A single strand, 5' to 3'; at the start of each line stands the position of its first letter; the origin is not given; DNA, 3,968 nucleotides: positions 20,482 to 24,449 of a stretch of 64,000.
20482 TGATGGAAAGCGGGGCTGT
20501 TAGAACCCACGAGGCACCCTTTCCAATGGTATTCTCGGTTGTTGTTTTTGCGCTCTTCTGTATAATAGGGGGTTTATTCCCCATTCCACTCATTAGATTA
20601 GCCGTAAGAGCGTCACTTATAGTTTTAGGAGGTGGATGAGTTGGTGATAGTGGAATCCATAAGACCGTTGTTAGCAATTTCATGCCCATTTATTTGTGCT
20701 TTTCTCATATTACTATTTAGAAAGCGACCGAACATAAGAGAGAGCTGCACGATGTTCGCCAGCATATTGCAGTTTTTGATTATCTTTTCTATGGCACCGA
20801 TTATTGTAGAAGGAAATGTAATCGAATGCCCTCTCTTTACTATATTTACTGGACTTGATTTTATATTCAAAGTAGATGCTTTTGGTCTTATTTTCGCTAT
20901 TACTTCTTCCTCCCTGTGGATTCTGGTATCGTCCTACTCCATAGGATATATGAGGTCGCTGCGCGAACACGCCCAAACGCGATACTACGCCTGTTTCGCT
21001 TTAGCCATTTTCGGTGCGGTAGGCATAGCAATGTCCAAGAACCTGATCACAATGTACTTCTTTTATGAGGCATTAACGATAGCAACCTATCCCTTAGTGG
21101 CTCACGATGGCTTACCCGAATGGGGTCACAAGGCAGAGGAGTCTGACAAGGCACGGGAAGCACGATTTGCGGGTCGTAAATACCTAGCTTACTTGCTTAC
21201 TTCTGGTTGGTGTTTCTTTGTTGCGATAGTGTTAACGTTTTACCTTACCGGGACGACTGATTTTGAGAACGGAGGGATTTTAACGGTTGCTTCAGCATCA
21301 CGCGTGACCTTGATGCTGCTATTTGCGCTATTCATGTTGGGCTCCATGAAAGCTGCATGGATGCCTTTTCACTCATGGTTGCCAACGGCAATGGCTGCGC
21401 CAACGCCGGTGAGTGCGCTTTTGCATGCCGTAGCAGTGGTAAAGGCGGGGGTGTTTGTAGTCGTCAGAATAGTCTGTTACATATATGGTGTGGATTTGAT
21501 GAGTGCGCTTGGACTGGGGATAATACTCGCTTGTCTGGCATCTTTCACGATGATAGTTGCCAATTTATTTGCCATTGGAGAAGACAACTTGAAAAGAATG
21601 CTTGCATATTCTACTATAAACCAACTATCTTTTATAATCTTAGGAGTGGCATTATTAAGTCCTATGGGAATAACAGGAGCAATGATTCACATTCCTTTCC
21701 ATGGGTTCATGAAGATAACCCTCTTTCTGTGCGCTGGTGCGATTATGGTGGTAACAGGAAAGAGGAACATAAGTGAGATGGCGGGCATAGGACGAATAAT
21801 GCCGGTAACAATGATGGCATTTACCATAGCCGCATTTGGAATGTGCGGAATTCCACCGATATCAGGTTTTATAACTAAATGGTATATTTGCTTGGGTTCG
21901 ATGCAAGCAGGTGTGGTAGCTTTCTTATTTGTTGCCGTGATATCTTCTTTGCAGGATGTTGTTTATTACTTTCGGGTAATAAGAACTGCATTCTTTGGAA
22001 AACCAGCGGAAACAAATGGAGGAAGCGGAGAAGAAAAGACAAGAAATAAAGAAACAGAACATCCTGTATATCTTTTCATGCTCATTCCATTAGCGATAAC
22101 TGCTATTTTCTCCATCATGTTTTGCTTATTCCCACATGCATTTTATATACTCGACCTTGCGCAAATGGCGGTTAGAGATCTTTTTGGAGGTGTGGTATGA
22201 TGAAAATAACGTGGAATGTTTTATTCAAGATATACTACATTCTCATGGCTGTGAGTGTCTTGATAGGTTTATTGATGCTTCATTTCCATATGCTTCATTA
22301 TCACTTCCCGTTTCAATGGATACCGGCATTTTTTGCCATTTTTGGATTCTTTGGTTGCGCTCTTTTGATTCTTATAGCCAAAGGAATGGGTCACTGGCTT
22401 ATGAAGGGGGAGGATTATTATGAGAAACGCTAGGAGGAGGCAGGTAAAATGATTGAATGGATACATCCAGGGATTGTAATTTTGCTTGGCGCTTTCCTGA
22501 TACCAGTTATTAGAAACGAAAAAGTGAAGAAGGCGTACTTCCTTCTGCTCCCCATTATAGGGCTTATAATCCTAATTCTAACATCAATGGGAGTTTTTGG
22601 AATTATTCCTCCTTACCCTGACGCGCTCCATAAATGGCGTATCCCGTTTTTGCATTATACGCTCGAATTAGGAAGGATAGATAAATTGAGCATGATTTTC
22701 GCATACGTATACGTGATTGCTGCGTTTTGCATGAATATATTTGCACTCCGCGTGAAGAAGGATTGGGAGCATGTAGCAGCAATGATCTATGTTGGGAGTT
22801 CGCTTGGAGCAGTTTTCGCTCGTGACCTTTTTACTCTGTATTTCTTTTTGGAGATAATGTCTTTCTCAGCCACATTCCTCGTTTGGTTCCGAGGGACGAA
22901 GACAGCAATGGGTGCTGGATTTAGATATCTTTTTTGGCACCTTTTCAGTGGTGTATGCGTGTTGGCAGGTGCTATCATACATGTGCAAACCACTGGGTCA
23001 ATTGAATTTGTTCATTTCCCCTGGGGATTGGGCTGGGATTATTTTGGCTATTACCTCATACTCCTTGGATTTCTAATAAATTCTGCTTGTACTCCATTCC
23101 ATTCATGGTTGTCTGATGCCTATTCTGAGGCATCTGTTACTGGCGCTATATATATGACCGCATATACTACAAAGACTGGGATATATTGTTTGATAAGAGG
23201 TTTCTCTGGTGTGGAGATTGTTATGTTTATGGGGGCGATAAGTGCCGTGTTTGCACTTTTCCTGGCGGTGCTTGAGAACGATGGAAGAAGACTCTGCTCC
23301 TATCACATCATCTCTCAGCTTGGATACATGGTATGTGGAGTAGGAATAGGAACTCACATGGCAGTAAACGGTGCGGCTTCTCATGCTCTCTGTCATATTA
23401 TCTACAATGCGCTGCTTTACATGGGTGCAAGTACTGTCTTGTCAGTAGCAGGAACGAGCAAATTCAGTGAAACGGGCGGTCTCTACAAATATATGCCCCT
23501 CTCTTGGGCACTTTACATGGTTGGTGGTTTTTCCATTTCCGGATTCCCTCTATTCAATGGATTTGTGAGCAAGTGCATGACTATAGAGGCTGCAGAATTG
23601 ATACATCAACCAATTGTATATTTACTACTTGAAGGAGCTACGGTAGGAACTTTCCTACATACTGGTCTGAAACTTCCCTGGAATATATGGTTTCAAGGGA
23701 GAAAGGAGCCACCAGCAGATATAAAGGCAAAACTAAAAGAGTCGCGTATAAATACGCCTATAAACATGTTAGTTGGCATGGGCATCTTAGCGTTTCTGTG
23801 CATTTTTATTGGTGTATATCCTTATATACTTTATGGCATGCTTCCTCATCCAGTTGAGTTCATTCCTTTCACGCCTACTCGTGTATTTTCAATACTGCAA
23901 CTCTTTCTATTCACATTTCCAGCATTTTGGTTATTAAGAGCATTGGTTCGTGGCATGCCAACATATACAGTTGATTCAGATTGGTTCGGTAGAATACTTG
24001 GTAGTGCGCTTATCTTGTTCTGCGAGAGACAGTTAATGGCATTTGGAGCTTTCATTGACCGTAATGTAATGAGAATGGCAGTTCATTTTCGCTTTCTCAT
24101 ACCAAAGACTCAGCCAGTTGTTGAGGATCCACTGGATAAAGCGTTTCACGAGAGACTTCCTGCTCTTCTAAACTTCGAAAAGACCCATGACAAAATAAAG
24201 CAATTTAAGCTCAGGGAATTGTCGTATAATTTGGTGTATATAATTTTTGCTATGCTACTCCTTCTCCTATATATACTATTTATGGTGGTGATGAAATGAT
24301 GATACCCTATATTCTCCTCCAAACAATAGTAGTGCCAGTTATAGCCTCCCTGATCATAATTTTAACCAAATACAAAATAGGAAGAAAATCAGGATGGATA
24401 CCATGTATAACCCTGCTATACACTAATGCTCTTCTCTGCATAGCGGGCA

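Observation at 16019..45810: Two paralogous Mbh/Mrp-like multi-antiporter modules bracketing an FrhB-HdrA pair, with no Q-module or hydrogenase module in the window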

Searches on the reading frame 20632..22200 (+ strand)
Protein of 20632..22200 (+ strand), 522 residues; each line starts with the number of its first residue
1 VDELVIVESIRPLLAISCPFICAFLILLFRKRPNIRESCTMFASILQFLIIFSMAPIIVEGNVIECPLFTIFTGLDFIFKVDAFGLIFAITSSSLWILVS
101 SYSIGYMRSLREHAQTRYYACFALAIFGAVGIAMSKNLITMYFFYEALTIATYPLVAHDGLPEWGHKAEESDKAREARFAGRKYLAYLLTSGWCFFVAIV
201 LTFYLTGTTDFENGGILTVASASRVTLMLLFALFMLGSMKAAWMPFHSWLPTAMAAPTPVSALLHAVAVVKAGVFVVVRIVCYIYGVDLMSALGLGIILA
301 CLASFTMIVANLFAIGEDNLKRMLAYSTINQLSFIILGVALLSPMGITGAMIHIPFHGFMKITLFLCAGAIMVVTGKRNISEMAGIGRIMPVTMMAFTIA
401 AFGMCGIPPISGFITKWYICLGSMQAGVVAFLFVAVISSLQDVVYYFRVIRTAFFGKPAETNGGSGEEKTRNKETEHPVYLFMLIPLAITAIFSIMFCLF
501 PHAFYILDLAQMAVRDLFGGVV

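Call 3: search_protein_families(library=pfam, proteins=[window:20632-22200:+], max_evalue=0.01)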
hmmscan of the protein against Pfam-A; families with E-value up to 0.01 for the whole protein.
window:20632-22200:+ (522 aa): 2 families
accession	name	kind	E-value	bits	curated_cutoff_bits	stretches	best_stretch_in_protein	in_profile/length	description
PF00361.26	Proton_antipo_M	-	9.2e-56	189.6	21.5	1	135-439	1-291/294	NADH:quinone oxidoreductase/Mrp antiporter, TM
PF00662.26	Proton_antipo_N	-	0.0007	19.9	24.5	1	75-119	9-51/51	NADH-Ubiquinone oxidoreductase (complex I), chain 5 N-terminus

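Call 21: search_protein_families(library=ncbifam, proteins=[window:20632-22200:+], max_evalue=0.00001)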
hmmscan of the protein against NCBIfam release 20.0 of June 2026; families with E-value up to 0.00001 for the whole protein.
window:20632-22200:+ (522 aa): 74 families (the best 25 are shown)
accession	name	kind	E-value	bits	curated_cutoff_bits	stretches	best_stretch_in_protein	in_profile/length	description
NF006236.0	PRK08375.1-1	equivalog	1.1e-171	572.1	663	1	7-506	4-486/493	putative monovalent cation/H+ antiporter subunit D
NF005561.0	PRK07234.1-1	equivalog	2.1e-157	525.3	718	1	7-461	4-446/569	putative monovalent cation/H+ antiporter subunit D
NF005140.0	PRK06589.1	equivalog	7.5e-89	298.8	470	1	23-461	24-449/489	putative monovalent cation/H+ antiporter subunit D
NF005097.0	PRK06525.1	equivalog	5.9e-68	229.7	430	1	13-463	6-448/480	hydrogenase 4 subunit D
NF009288.0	PRK12648.1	equivalog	3.5e-64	217.3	1104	1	15-504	6-474/954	monovalent cation/H+ antiporter subunit A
NF005141.0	PRK06590.1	equivalog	6.6e-64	216.9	556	1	14-500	7-467/615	NADH-quinone oxidoreductase subunit L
NF009287.0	PRK12647.1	equivalog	1.2e-63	215.8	937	1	13-505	4-471/773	putative monovalent cation/H+ antiporter subunit A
NF006419.0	PRK08668.1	equivalog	3.1e-60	204.6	617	1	18-503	10-469/613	NADH dehydrogenase subunit M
TIGR01974.1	NDH_I_L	subfamily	1.9e-59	202.2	407.5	1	15-504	6-482/630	NADH-quinone oxidoreductase subunit L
TIGR00940.1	2a6301s01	subfamily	9.3e-58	196.2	920.45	1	16-504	6-492/793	monovalent cation:proton antiporter subunit A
NF006240.0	PRK08376.1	subfamily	1.6e-54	185.7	662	1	8-503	4-494/521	putative monovalent cation/H+ antiporter subunit D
NF009285.0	PRK12645.1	equivalog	5.6e-54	183.6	1028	1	14-514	6-508/804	Na+/H+ antiporter subunit A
NF009306.0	PRK12663.1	equivalog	1.1e-53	182.8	542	1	13-514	7-478/498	Na+/H+ antiporter subunit D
TIGR01972.1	NDH_I_M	subfamily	1.1e-53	182.6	263.8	1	15-518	4-483/486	NADH-quinone oxidoreductase subunit M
NF009289.0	PRK12649.1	equivalog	3.3e-52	177.9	1117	1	13-502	8-486/789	putative monovalent cation/H+ antiporter subunit A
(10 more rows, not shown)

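Call 41: search_solved_structures(query=window:20632-22200:+, max_evalue=1e-25)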
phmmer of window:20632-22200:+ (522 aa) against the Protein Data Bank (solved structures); distinct sequences matched with E-value up to 1e-25: 33.
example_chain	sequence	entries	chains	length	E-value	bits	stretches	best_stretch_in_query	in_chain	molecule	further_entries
6cfw_H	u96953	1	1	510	4.5e-41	144.7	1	27-461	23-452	Monovalent cation/H+ antiporter subunit D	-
8e9g_L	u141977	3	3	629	7.4e-38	134.1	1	75-458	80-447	NADH-quinone oxidoreductase, L subunit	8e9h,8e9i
7d3u_D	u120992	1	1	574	3e-34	122.2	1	14-463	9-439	Monovalent Na+/H+ antiporter subunit D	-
6hum_F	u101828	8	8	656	9.4e-34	120.6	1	80-496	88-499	NADH dehydrogenase subunit 5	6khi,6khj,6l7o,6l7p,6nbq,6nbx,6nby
7qru_A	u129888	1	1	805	1.9e-33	119.6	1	17-514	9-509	Na+/H+ antiporter subunit A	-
7d3u_A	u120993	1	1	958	2.2e-33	119.3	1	72-499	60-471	Monovalent Na+/H+ antiporter subunit A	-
7wff_F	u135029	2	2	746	1.2e-31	113.7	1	10-456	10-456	NAD(P)H-quinone oxidoreductase subunit 5, chloroplastic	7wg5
6u8y_H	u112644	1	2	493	1.5e-31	113.3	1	15-460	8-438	NADH dehydrogenase subunit N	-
3rko_L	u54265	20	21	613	5.4e-31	111.5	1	75-458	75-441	NADH-QUINONE OXIDOREDUCTASE SUBUNIT L | Proton-translocating NADH-quinone oxidoreductase, chain L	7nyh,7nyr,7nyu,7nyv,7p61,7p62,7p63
7z7r_L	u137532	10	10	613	6.4e-31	111.2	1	75-458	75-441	NADH dehydrogenase subunit L | NADH-quinone oxidoreductase subunit L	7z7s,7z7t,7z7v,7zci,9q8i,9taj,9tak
6z16_A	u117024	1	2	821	8.7e-31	110.8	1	14-457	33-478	Multisubunit Na+/H+ antiporter, A subunit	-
9ti4_l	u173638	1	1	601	9e-31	110.7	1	70-459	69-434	NADH-ubiquinone oxidoreductase chain 5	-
9cwt_l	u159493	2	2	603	9.1e-31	110.7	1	70-459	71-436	NADH-ubiquinone oxidoreductase chain 5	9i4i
5xtc_l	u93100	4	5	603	1.3e-30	110.2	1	70-459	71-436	NADH-ubiquinone oxidoreductase chain 5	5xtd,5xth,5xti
7eu3_F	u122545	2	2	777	1.8e-30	109.7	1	13-456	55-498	NAD(P)H-quinone oxidoreductase subunit F | NADH-plastoquinone oxidoreductase subunit 5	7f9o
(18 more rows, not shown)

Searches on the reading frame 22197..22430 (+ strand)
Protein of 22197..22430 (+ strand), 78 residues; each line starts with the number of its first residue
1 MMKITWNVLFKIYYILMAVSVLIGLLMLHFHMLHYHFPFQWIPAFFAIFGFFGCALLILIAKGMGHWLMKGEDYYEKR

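Call 39: search_protein_families(library=pfam, proteins=[window:22197-22430:+], max_evalue=0.1)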
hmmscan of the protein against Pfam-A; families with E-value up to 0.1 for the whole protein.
seq(78 aa): 1 family
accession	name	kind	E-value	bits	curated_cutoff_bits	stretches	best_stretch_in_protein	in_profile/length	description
PF20990.2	DUF2207_C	-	0.00043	20.5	33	1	9-77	134-202/247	Predicted membrane protein (DUF2207) C-terminal domain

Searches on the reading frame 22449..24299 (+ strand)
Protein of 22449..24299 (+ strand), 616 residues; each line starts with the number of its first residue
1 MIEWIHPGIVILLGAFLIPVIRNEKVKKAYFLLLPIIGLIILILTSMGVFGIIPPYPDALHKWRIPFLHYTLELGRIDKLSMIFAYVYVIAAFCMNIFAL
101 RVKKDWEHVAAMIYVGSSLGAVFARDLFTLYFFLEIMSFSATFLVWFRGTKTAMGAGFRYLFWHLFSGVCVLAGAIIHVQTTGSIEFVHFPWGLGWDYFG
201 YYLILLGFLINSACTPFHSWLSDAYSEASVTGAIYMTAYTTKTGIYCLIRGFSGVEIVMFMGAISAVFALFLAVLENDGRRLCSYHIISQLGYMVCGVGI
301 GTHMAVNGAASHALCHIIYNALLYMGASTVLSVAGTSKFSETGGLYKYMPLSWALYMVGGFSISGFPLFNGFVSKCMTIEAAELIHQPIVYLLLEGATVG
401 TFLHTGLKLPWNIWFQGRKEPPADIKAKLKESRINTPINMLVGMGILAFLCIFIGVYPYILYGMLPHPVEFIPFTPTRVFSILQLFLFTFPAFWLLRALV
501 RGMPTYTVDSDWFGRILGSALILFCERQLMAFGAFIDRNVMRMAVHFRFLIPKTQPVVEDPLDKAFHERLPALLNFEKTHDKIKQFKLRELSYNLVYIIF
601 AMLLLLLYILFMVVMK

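Call 3: search_protein_families(library=pfam, proteins=[window:22449-24299:+], max_evalue=0.01)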
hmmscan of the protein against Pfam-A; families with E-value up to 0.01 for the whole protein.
window:22449-24299:+ (616 aa): 1 family
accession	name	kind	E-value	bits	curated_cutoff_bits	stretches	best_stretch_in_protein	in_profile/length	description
PF00361.26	Proton_antipo_M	-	2.4e-40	139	21.5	1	124-393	1-286/294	NADH:quinone oxidoreductase/Mrp antiporter, TM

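Call 21: search_protein_families(library=ncbifam, proteins=[window:22449-24299:+], max_evalue=0.00001)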
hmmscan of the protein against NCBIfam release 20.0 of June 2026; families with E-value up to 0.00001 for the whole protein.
window:22449-24299:+ (616 aa): 65 families (the best 25 are shown)
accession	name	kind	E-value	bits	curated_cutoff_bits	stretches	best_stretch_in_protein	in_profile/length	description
NF009310.0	PRK12668.1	equivalog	9.3e-170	566.2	564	1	1-608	3-579/584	Na(+)/H(+) antiporter subunit D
NF009307.0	PRK12664.1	equivalog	5.3e-59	200.6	417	1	80-531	38-468/527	putative monovalent cation/H+ antiporter subunit D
NF006419.0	PRK08668.1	equivalog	2.2e-52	178.7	617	1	36-464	27-473/613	NADH dehydrogenase subunit M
NF004920.0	PRK06277.1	equivalog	1.7e-49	168.9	578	1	12-464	12-467/478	energy conserving hydrogenase EhbF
NF006240.0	PRK08376.1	subfamily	4.3e-42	144.7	662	1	9-465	12-499/521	putative monovalent cation/H+ antiporter subunit D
NF006241.0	PRK08377.1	equivalog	3.5e-38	131.9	645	1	11-465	12-470/494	NADH dehydrogenase subunit N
NF005086.0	PRK06521.1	equivalog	5.5e-36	124.3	667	1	19-466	22-500/669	hydrogenase 4 subunit B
NF009308.0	PRK12665.1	equivalog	1.4e-35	122.8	585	1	117-424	127-447/531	Na+/H+ antiporter subunit D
NF006418.0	PRK08667.1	equivalog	2.3e-35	122.2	794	1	7-472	8-500/644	hydrogenase membrane subunit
TIGR01972.1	NDH_I_M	subfamily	8.1e-35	120.4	263.8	1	12-465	9-475/486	NADH-quinone oxidoreductase subunit M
NF009288.0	PRK12648.1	equivalog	9.3e-33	113.4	1104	1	35-466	36-480/954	monovalent cation/H+ antiporter subunit A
NF009290.0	PRK12650.1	equivalog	6.1e-32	110.5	980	1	76-403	78-424/966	DUF4040 family protein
NF009287.0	PRK12647.1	equivalog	1e-31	110.3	937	1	65-468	63-477/773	putative monovalent cation/H+ antiporter subunit A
NF009306.0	PRK12663.1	equivalog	1.1e-31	110.3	542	1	60-464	62-473/498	Na+/H+ antiporter subunit D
NF006238.0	PRK08375.1-4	equivalog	2.8e-31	108.9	626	1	93-426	91-440/531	putative monovalent cation/H+ antiporter subunit D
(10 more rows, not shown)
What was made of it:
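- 22449..24299 (+): A_L3, 616 aa, MbsH'-like subunit with a C-terminal extension (TM, long helix, TM); TM7 Lys replaced by Asn. Passes NF009310 (call 21).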

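Call 25: search_solved_structures(query=window:22449-24299:+, max_evalue=1e-10)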
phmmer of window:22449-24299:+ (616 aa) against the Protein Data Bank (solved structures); distinct sequences matched with E-value up to 1e-10: 43.
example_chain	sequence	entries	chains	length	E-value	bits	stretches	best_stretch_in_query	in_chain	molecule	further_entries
6u8y_X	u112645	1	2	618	3.1e-29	105.3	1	68-461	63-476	NADH dehydrogenase subunit M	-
7qru_D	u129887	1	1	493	1.1e-26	97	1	11-450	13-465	Na+/H+ antiporter subunit D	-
6cfw_H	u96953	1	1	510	1.1e-24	90.3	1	9-462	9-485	Monovalent cation/H+ antiporter subunit D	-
6u8y_H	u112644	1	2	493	4.7e-24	88.2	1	12-464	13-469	NADH dehydrogenase subunit N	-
6z16_A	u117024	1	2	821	3.2e-23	85.5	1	62-512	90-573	Multisubunit Na+/H+ antiporter, A subunit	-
7d3u_A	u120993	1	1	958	1.4e-21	80.1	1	61-376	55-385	Monovalent Na+/H+ antiporter subunit A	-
7zm7_5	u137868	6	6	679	1.1e-19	73.7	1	204-383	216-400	NADH-ubiquinone oxidoreductase chain 5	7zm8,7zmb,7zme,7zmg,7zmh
7ar7_L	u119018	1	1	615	2.1e-18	69.5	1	203-382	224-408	NADH-ubiquinone oxidoreductase chain 5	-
6tjv_D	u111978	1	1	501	2.2e-18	69.5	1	11-382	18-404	NADH dehydrogenase subunit 4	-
7aqq_L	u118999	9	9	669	2.7e-18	69.2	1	203-382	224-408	NADH-ubiquinone oxidoreductase chain 5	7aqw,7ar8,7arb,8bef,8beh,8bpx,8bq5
7d3u_D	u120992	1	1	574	3.2e-18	68.9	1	103-385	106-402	Monovalent Na+/H+ antiporter subunit D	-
8qby_L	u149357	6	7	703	4.8e-18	68.4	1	188-459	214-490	NADH dehydrogenase subunit L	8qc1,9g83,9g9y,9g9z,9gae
6hum_F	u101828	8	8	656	5.2e-18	68.3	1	67-400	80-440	NADH dehydrogenase subunit 5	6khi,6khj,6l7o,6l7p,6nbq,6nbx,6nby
7a23_a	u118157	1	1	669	5.6e-18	68.2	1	203-382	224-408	Nad5m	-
8e73_5M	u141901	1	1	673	8.8e-18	67.5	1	203-382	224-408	Nad5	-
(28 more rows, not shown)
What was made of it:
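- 22449..24299 (+): Best PDB hit is MbsH' 6u8y_X (call 25).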
